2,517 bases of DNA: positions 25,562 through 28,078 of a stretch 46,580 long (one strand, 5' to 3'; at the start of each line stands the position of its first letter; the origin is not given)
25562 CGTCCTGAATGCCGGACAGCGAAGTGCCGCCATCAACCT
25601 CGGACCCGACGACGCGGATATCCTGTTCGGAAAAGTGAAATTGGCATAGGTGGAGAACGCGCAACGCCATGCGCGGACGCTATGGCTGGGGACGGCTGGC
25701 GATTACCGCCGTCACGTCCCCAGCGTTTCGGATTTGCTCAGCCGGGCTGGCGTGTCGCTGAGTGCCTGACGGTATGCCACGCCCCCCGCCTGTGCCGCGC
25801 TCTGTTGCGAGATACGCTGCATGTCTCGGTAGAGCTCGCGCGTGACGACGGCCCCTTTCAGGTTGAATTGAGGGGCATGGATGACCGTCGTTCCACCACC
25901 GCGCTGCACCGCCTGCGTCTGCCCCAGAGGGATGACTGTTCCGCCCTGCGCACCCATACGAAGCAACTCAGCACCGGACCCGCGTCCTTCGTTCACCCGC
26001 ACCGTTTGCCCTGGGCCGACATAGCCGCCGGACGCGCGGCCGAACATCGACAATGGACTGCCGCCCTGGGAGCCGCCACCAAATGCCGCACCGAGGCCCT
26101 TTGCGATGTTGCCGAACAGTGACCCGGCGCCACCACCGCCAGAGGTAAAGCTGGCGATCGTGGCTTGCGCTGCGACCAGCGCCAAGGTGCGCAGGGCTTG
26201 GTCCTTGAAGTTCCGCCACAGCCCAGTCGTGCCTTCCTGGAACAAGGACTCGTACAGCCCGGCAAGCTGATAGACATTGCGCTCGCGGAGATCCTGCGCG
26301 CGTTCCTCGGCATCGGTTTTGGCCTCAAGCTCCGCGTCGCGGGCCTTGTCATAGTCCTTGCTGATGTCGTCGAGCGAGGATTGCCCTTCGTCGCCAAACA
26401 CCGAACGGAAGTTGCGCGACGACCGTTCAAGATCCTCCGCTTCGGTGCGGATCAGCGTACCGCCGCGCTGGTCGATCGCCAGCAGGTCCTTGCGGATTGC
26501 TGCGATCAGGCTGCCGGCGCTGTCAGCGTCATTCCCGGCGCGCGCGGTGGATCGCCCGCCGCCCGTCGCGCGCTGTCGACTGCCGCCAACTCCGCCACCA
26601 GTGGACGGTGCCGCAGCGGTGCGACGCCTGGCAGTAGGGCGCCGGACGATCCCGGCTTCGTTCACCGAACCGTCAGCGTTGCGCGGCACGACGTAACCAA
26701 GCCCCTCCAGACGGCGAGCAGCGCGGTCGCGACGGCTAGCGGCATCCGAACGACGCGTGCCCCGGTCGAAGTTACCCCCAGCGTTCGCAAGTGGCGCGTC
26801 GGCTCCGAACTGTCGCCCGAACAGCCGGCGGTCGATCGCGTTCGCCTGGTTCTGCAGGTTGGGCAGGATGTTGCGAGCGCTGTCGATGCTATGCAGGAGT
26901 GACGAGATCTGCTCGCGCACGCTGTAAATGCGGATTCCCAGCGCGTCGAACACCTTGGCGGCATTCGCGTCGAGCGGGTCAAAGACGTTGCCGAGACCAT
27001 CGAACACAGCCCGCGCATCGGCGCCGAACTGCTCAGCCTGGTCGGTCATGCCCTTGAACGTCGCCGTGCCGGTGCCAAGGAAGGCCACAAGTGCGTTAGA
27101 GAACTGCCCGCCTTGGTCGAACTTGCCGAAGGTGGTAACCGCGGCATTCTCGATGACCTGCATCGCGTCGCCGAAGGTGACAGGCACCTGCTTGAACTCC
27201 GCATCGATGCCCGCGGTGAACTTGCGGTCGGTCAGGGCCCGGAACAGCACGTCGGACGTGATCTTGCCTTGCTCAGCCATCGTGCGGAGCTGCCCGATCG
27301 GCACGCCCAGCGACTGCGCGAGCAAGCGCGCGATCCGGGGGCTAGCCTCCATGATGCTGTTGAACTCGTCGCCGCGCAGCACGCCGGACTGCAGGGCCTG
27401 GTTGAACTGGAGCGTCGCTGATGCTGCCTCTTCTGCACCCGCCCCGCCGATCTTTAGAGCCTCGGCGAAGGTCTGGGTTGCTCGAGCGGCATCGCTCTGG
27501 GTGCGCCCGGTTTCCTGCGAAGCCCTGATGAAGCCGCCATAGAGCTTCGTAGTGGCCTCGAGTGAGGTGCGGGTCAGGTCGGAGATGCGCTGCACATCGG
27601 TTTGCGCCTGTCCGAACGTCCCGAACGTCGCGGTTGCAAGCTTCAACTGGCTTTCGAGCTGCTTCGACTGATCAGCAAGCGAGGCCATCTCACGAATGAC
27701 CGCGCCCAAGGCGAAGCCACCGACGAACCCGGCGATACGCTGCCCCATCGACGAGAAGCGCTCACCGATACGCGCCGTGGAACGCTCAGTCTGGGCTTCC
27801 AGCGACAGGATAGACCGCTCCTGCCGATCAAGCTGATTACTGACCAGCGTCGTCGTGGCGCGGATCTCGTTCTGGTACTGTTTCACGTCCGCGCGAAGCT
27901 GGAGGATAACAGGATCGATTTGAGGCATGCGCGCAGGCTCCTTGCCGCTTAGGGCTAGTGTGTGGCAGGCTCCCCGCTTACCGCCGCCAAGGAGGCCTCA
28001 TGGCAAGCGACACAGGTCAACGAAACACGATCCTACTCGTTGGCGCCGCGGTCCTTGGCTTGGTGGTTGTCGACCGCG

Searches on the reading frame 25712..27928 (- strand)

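Call 64: search_protein_families(library=phrogs, proteins=[window:25712-27928:-], max_evalue=0.00001)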
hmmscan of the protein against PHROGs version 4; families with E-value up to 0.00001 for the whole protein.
window:25712-27928:- (738 aa): 21 families
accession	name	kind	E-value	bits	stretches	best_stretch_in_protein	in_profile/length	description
phrog_3519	-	tail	3.5e-67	228.9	1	7-274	10-274/959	tail length tape measure protein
phrog_339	-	tail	6.4e-66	224.4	1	8-319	10-284/1123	tail length tape measure protein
phrog_12706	-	tail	5.9e-63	214.5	1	15-366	161-487/1244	tail length tape measure protein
phrog_2335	-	tail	1.7e-61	209.6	1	23-451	425-811/1536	tail length tape measure protein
phrog_8010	-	tail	6e-53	181.1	1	21-284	208-477/1543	tail length tape measure protein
phrog_3336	-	tail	1.1e-52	180.9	1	46-282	49-286/1051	tail length tape measure protein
phrog_17300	-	tail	9.3e-52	177.5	1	3-298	4-291/900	tail length tape measure protein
phrog_1107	-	tail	4.3e-47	161.7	1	23-278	143-395/1252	tail length tape measure protein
phrog_1068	-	tail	3.3e-39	136.2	1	19-309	52-300/706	tail length tape measure protein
phrog_7740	-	tail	3.6e-35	121.7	1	16-280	20-284/2151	tail length tape measure protein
phrog_16297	-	tail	2.3e-33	116.5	1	9-263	25-270/777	tail length tape measure protein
phrog_32885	-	tail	6e-32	111.5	1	57-280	35-252/948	tail length tape measure protein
phrog_27190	-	tail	4.7e-29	102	1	10-265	44-293/1015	tail length tape measure protein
phrog_1506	-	tail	3.4e-26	92.6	1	49-304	39-288/1269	tail length tape measure protein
phrog_20119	-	tail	4.3e-26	92.6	1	73-302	53-279/851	tail length tape measure protein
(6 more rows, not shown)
